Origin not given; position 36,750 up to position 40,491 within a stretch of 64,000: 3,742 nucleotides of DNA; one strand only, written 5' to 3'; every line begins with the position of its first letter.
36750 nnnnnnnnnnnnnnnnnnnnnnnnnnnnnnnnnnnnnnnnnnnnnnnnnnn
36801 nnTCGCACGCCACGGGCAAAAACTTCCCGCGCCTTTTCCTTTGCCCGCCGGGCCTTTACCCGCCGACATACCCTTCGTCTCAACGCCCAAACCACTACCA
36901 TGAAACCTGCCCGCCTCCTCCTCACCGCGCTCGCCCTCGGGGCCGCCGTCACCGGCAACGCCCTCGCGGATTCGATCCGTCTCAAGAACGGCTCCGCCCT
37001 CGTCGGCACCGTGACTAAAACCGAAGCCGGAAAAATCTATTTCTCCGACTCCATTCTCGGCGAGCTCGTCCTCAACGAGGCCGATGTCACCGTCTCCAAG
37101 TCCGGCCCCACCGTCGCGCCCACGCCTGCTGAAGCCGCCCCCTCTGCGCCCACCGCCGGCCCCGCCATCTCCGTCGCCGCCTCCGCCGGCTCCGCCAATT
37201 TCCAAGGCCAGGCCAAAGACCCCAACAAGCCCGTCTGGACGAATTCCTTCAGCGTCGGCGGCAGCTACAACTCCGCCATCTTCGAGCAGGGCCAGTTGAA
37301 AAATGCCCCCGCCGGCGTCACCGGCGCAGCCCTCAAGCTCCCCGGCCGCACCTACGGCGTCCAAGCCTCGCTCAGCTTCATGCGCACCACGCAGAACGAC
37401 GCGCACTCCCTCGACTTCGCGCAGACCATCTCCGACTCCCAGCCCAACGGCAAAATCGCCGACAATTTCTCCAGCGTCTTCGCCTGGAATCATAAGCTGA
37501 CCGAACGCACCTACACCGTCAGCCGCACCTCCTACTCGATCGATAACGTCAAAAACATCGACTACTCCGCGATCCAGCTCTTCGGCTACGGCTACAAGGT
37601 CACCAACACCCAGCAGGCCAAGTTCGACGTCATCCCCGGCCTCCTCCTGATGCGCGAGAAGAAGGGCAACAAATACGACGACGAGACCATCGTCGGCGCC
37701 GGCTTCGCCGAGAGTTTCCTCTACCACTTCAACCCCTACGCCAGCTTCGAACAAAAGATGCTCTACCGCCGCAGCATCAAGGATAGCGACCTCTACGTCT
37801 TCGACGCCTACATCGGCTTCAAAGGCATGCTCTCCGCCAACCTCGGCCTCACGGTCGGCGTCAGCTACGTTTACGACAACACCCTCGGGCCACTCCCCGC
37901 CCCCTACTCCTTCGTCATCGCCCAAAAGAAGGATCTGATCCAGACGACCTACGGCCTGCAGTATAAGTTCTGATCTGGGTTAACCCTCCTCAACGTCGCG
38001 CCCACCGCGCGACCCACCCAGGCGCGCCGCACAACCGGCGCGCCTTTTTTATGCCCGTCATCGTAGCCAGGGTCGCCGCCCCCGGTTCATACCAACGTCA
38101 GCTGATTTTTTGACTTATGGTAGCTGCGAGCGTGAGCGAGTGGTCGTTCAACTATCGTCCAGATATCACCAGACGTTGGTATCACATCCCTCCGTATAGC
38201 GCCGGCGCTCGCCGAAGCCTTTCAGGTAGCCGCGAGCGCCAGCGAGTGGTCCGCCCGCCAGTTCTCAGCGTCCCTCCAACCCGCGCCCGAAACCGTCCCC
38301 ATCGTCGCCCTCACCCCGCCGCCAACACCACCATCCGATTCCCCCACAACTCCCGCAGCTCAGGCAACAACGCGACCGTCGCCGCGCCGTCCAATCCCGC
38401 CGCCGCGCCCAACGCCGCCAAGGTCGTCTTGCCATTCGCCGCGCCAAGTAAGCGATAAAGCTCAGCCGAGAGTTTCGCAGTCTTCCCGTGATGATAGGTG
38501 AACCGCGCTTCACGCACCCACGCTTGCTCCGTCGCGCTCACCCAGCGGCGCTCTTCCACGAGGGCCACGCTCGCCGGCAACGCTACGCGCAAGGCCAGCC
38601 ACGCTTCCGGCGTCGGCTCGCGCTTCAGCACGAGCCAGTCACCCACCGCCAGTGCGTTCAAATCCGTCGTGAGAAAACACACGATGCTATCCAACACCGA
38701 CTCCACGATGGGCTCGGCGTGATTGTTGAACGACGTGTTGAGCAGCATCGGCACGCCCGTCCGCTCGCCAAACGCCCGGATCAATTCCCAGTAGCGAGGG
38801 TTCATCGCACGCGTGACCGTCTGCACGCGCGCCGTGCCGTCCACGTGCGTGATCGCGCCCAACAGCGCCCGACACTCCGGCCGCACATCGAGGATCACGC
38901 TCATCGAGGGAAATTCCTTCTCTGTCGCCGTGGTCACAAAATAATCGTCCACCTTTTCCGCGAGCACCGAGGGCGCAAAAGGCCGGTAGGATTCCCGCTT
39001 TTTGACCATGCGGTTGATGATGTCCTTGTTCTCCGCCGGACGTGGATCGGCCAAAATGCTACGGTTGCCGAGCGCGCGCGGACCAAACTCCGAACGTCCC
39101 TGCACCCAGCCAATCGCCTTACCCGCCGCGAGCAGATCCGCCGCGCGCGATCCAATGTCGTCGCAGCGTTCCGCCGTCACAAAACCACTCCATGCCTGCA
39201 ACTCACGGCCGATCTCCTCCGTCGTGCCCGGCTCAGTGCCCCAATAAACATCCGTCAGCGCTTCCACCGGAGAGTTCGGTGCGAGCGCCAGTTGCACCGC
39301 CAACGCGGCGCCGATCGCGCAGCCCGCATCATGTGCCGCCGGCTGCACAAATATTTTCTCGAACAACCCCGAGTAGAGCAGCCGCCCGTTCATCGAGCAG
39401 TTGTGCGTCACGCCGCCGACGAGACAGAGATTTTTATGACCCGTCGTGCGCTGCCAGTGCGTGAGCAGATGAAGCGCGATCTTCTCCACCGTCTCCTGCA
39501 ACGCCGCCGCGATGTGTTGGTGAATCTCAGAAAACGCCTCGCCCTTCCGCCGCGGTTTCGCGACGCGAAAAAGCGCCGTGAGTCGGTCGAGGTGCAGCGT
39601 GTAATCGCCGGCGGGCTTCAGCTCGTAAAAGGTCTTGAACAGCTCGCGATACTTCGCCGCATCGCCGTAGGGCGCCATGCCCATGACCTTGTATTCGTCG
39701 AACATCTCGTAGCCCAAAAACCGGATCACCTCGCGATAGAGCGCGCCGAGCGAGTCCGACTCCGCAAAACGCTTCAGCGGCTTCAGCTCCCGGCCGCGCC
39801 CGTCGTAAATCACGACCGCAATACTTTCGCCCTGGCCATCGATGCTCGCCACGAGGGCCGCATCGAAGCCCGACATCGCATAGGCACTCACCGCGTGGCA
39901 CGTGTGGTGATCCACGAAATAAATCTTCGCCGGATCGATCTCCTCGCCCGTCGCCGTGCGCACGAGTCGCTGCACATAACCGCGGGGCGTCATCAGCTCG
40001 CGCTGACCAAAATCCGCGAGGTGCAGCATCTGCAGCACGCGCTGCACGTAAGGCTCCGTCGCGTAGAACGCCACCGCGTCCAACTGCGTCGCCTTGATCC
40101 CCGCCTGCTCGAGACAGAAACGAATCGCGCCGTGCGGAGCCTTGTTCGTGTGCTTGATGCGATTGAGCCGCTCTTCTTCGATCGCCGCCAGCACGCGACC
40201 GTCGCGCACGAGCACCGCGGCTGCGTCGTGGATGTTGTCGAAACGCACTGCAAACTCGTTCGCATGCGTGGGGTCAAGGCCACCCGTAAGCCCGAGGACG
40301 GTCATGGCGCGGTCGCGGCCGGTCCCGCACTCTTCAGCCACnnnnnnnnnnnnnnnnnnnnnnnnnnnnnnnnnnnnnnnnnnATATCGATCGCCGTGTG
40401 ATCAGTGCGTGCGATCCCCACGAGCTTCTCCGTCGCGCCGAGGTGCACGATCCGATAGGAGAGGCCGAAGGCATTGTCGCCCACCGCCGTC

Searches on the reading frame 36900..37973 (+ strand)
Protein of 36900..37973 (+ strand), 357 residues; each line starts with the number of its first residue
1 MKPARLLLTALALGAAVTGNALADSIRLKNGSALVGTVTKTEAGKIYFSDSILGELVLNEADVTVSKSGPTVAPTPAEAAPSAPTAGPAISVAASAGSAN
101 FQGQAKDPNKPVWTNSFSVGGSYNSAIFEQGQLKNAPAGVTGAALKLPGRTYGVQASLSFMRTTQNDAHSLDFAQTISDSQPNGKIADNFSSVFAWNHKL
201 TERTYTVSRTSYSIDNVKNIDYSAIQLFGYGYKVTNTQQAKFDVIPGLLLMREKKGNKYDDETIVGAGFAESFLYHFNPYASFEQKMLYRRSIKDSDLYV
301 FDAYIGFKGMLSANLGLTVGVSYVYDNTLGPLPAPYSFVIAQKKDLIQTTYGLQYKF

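Call 13: search_protein_families(library=pfam, proteins=[window:36900-37973:+], max_evalue=0.0001)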
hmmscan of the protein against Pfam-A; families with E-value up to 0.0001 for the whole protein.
window:36900-37973:+ (357 aa): 1 family
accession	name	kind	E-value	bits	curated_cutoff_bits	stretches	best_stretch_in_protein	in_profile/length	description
PF04338.18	DUF481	-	1.3e-17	64.9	21.1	1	154-328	17-190/210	Protein of unknown function, DUF481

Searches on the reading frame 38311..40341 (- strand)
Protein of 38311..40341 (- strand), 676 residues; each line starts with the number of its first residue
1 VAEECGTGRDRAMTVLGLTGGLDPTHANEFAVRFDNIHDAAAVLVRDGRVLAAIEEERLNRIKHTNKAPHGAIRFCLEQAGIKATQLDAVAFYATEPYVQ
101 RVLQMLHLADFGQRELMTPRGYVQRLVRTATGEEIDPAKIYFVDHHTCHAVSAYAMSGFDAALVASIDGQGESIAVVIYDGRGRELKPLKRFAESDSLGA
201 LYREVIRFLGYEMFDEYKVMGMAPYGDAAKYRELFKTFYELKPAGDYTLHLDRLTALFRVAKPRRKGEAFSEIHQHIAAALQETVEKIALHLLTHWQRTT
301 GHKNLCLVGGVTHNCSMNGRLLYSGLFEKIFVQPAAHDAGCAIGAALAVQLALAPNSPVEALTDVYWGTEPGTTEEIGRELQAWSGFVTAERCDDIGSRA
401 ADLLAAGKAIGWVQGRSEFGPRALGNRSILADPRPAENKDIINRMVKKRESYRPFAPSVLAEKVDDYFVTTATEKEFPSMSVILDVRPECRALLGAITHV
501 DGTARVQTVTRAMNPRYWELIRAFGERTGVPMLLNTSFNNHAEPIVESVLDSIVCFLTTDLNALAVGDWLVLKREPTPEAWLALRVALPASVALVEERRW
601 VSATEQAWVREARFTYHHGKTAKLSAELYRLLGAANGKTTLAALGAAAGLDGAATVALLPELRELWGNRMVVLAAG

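Call 13: search_protein_families(library=pfam, proteins=[window:38311-40341:-], max_evalue=0.0001)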
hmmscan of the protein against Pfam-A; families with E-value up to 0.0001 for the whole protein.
window:38311-40341:- (676 aa): 2 families
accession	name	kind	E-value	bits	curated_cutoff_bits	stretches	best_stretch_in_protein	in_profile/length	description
PF16861.10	Carbam_trans_C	-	5.4e-66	221.8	27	1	401-573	1-170/170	Carbamoyltransferase C-terminus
PF02543.21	Carbam_trans_N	-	2.1e-48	166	24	1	37-347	9-346/346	Carbamoyltransferase N-terminus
